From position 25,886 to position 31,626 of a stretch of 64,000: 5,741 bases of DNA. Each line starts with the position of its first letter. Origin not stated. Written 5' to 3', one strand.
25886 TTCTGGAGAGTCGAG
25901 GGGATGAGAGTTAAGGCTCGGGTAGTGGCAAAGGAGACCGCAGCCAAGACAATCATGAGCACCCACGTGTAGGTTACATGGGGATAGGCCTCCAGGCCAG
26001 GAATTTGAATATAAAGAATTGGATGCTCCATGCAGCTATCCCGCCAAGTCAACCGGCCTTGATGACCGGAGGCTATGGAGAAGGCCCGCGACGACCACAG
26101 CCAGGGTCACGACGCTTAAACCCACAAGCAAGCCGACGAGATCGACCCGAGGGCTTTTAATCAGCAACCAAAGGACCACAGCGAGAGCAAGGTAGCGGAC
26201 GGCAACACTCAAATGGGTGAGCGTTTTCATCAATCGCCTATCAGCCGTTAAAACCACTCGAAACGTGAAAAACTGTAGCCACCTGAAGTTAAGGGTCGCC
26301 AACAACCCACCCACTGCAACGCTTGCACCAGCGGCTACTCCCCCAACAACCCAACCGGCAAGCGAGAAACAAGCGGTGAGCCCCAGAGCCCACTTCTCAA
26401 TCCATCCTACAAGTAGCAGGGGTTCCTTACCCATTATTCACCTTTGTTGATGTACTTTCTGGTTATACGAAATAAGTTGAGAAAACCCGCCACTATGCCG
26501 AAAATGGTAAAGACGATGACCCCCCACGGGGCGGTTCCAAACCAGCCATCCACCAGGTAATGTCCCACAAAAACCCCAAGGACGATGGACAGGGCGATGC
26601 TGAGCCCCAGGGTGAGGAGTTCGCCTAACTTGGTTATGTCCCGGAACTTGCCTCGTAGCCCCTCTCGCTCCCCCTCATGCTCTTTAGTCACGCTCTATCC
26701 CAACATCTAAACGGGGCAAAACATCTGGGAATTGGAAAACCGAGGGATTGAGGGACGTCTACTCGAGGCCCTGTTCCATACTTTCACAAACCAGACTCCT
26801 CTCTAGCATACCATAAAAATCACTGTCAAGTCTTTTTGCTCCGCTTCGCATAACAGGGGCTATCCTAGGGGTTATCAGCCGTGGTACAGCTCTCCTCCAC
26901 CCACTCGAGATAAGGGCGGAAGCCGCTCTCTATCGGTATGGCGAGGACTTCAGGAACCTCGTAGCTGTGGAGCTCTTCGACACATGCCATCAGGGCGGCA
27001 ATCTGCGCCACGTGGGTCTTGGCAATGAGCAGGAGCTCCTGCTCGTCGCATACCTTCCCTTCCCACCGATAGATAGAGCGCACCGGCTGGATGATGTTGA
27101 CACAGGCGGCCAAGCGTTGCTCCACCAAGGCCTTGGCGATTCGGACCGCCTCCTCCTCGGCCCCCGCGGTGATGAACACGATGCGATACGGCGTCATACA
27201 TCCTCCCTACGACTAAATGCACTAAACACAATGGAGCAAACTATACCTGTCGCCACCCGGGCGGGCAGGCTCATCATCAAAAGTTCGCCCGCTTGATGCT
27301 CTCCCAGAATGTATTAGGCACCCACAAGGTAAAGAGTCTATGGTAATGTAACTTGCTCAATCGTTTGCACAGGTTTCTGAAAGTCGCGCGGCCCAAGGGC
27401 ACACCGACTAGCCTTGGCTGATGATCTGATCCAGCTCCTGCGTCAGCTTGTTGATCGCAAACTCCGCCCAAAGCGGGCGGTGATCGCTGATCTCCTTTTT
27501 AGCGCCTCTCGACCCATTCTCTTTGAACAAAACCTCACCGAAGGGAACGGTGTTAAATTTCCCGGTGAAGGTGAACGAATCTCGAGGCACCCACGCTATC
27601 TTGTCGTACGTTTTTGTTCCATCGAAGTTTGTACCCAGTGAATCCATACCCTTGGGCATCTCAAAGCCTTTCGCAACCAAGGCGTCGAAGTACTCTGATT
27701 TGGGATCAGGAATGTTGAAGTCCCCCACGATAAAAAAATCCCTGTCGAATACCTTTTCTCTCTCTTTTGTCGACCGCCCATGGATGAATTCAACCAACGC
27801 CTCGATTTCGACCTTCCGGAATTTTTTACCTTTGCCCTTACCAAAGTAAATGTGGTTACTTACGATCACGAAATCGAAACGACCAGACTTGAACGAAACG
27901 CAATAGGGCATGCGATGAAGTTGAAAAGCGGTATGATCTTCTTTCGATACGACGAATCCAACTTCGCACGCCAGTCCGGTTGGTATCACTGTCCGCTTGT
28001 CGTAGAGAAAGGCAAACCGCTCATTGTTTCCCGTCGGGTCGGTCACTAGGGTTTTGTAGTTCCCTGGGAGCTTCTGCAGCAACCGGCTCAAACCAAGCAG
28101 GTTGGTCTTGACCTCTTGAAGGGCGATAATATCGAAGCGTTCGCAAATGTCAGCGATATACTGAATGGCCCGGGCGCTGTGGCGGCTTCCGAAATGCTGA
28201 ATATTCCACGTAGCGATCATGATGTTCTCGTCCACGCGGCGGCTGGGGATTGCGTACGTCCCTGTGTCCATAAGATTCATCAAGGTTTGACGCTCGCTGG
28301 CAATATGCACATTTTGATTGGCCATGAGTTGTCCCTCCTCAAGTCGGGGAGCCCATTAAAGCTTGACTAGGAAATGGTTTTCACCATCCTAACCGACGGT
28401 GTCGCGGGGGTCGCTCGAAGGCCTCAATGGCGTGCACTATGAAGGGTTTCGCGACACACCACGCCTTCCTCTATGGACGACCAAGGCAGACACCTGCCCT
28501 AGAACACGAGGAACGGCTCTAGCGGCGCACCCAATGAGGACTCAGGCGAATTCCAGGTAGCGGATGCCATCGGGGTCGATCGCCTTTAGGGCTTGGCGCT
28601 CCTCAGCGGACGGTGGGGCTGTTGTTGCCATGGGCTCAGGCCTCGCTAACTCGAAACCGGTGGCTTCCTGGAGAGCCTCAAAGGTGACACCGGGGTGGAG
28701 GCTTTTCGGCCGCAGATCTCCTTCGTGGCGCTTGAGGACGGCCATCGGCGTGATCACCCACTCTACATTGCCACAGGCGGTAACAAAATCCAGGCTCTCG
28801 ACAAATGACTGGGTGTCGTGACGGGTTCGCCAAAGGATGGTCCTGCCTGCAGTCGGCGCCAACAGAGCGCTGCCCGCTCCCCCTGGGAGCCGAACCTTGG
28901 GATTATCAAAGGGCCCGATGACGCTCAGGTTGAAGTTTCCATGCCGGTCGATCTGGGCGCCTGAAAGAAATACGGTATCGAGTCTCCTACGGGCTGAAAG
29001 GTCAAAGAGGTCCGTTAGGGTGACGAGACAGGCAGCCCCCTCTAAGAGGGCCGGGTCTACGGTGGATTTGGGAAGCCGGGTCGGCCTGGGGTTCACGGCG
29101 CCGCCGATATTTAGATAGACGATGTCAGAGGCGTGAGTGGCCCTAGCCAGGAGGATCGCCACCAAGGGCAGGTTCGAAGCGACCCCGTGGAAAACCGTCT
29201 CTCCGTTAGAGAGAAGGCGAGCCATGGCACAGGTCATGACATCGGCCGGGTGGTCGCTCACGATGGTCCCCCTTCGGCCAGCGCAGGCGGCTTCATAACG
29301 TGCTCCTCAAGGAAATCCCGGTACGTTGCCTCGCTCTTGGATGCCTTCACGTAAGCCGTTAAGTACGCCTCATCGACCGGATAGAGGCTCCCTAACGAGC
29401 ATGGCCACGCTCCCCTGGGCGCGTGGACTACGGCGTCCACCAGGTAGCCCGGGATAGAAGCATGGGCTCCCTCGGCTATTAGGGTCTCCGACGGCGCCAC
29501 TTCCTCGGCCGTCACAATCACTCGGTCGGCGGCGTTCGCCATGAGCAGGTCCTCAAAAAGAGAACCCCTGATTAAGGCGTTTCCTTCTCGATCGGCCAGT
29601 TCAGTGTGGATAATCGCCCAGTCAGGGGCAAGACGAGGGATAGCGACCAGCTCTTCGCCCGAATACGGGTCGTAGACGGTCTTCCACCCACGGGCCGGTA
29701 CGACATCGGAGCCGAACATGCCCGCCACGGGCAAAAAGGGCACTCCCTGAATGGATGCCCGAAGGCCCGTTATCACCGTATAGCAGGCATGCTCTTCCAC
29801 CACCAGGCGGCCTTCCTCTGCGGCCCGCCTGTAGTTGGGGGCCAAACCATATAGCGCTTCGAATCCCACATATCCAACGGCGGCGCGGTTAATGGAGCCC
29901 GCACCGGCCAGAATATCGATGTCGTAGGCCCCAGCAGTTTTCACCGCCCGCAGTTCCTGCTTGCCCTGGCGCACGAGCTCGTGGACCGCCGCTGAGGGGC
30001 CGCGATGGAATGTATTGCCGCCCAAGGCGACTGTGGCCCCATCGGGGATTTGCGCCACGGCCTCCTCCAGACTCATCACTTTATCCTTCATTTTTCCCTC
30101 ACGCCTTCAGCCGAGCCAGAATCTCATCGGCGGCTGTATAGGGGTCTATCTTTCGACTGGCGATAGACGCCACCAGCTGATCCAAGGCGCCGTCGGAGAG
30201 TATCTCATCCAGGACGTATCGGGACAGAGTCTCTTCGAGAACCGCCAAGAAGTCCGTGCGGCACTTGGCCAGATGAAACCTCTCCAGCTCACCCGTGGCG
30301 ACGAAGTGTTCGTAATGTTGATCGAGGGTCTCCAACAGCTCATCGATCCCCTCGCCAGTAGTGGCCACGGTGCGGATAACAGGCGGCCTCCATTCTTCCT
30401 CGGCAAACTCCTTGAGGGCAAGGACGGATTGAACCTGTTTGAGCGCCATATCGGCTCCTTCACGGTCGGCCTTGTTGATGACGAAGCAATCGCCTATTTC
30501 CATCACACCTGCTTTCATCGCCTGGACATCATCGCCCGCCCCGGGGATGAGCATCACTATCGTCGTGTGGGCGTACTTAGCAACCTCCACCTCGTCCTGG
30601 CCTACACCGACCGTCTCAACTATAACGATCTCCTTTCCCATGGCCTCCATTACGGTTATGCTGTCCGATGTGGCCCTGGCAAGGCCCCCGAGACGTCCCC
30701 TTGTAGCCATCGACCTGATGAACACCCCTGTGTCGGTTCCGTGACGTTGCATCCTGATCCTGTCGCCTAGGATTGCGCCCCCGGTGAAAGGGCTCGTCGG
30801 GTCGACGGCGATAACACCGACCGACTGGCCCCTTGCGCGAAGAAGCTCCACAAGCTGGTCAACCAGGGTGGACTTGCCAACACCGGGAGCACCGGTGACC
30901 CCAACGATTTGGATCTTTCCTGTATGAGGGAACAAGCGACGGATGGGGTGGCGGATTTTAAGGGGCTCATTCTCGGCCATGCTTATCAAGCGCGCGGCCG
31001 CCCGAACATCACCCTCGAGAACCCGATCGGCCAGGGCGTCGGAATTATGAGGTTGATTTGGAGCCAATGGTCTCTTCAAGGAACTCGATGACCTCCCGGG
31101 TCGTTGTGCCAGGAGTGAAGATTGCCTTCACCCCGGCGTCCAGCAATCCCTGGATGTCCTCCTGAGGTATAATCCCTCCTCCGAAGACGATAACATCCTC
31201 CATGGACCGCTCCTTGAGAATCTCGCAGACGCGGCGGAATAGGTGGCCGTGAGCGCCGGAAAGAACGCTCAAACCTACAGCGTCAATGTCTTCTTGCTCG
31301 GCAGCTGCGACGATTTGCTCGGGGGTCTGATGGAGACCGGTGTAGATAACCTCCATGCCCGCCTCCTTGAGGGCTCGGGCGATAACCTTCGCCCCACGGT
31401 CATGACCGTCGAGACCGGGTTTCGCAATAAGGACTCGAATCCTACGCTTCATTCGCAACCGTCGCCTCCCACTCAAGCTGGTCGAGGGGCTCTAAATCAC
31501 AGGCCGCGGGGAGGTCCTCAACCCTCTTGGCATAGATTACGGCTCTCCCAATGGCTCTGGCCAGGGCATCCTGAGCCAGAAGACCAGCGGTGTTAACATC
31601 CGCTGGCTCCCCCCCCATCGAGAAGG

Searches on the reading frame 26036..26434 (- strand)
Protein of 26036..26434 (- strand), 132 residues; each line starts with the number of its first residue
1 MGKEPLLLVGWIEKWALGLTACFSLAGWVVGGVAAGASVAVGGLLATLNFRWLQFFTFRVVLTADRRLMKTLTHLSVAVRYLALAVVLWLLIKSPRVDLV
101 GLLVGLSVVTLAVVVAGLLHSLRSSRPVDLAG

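Call 48: search_protein_families(library=pfam, proteins=[window:26036-26434:-], max_evalue=0.00001)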
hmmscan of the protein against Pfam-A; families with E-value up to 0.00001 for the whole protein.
window:26036-26434:- (132 aa): 1 family
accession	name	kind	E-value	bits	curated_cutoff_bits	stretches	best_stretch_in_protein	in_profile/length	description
PF03899.21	ATP-synt_I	-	3.4e-13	50.3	25.1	1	14-107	4-99/99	ATP synthase I chain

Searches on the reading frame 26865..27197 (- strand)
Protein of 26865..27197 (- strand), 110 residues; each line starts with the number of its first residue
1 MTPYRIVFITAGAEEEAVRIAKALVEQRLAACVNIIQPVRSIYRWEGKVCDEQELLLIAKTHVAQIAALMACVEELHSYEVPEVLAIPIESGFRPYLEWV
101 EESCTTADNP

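Call 48: search_protein_families(library=pfam, proteins=[window:26865-27197:-], max_evalue=0.00001)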
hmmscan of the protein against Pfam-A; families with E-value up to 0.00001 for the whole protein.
window:26865-27197:- (110 aa): 1 family
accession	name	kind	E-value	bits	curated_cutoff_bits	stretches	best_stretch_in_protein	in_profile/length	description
PF03091.20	CutA1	-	1.3e-37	128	22.4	1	6-102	2-98/99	CutA1 divalent ion tolerance protein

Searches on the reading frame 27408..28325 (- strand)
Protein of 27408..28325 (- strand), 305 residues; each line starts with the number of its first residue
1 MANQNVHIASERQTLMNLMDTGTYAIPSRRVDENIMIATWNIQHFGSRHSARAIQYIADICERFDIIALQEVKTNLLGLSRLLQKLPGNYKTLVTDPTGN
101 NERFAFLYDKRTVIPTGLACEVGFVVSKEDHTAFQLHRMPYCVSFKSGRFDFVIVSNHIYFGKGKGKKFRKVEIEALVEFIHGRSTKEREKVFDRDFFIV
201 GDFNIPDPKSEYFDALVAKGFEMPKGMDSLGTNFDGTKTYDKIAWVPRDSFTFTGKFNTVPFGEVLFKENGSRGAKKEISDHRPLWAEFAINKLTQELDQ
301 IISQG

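Call 48: search_protein_families(library=pfam, proteins=[window:27408-28325:-], max_evalue=0.00001)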
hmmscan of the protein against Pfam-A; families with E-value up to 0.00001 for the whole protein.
window:27408-28325:- (305 aa): 1 family
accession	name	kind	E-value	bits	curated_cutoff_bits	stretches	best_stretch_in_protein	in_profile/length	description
PF03372.29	Exo_endo_phos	-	7.9e-12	45.8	24.5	1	38-239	1-187/225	Endonuclease/Exonuclease/phosphatase family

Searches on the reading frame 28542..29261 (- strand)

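Call 48: search_protein_families(library=pfam, proteins=[window:28542-29261:-], max_evalue=0.00001)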
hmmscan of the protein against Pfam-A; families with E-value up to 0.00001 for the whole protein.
window:28542-29261:- (239 aa): 1 family
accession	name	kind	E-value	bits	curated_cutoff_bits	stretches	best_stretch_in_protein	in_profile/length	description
PF01144.29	CoA_trans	-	3e-17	63.2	23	1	9-199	4-216/217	Coenzyme A transferase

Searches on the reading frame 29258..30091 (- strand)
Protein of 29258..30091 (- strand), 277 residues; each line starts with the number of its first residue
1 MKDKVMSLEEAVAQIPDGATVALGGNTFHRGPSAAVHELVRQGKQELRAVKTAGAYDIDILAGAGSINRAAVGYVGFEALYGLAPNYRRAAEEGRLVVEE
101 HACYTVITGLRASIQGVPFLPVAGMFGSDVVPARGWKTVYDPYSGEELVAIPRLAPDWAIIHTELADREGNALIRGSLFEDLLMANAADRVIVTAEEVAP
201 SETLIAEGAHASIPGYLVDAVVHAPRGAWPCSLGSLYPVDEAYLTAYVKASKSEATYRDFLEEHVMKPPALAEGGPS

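Call 48: search_protein_families(library=pfam, proteins=[window:29258-30091:-], max_evalue=0.00001)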
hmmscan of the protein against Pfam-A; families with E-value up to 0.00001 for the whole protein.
window:29258-30091:- (277 aa): 1 family
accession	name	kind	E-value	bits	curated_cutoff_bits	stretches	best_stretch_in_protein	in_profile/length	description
PF01144.29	CoA_trans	-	1.5e-26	93.6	23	1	5-223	1-216/217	Coenzyme A transferase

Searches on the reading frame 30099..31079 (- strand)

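Call 48: search_protein_families(library=pfam, proteins=[window:30099-31079:-], max_evalue=0.00001)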
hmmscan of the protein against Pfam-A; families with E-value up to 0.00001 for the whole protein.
window:30099-31079:- (326 aa): 3 families
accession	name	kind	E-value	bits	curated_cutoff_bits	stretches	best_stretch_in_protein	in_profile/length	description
PF03308.22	MeaB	-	7.9e-92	307.5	23.1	1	29-286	2-265/273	Methylmalonyl Co-A mutase-associated GTPase MeaB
PF00009.33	GTP_EFTU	-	3.3e-08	33.8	26.5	0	198-257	125-187/188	Elongation factor Tu GTP binding domain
PF03029.23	ATP_bind_1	-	2.8e-06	27.8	27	0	61-96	1-36/240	Conserved hypothetical ATP binding protein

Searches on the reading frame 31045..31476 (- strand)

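Call 48: search_protein_families(library=pfam, proteins=[window:31045-31476:-], max_evalue=0.00001)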
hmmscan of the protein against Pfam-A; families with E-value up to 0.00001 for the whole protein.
window:31045-31476:- (143 aa): 1 family
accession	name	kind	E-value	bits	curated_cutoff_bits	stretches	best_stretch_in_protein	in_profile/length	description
PF02310.24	B12-binding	-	1e-27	96.8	32.1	1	14-129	2-119/121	B12 binding domain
